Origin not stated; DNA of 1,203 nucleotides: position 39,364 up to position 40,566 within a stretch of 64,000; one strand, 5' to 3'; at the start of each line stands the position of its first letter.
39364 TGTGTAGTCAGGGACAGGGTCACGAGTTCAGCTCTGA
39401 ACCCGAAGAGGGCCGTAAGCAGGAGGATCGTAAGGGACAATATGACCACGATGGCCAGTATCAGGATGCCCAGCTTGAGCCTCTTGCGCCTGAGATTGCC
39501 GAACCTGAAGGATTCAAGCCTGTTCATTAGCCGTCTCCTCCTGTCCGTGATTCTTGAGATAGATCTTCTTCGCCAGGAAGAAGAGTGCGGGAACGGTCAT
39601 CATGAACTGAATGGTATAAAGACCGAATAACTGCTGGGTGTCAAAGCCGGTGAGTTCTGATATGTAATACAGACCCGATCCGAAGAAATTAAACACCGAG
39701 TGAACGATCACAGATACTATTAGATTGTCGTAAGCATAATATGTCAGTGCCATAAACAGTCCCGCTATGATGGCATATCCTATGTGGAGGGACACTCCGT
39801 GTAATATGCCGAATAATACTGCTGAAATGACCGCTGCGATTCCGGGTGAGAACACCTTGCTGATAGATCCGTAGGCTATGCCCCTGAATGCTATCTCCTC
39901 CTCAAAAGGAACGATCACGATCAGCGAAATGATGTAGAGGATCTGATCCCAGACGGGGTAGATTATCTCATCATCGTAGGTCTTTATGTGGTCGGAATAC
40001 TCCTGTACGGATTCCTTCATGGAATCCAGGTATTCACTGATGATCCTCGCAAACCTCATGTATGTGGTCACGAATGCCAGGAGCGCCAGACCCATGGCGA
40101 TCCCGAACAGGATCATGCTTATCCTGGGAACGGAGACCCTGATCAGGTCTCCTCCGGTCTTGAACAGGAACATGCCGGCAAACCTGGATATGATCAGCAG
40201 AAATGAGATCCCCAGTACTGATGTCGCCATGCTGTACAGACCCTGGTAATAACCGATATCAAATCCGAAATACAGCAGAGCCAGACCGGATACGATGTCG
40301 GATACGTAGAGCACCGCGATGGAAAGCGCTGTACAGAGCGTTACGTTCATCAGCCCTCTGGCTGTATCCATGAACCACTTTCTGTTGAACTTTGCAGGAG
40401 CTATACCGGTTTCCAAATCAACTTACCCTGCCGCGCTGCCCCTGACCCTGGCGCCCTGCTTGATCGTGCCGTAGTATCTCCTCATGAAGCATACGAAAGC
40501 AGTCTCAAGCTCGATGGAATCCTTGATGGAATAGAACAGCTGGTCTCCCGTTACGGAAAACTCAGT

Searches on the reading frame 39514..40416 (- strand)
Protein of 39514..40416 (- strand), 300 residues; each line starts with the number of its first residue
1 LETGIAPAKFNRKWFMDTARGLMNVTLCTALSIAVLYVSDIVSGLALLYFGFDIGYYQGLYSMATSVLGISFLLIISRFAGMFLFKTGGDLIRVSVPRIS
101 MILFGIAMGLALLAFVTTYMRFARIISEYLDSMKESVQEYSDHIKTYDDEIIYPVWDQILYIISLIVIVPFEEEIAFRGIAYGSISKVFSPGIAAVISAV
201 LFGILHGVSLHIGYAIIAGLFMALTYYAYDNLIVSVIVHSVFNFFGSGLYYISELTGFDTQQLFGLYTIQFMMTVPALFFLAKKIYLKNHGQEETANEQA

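Call 74: search_protein_families(library=pfam, proteins=[window:39514-40416:-], max_evalue=0.0001)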
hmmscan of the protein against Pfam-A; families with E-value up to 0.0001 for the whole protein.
window:39514-40416:- (300 aa): 1 family
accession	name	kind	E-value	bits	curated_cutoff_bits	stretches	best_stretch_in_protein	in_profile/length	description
PF02517.21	Rce1-like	-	1.2e-17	64.4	22.4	1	157-245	3-93/93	Type II CAAX prenyl endopeptidase Rce1-like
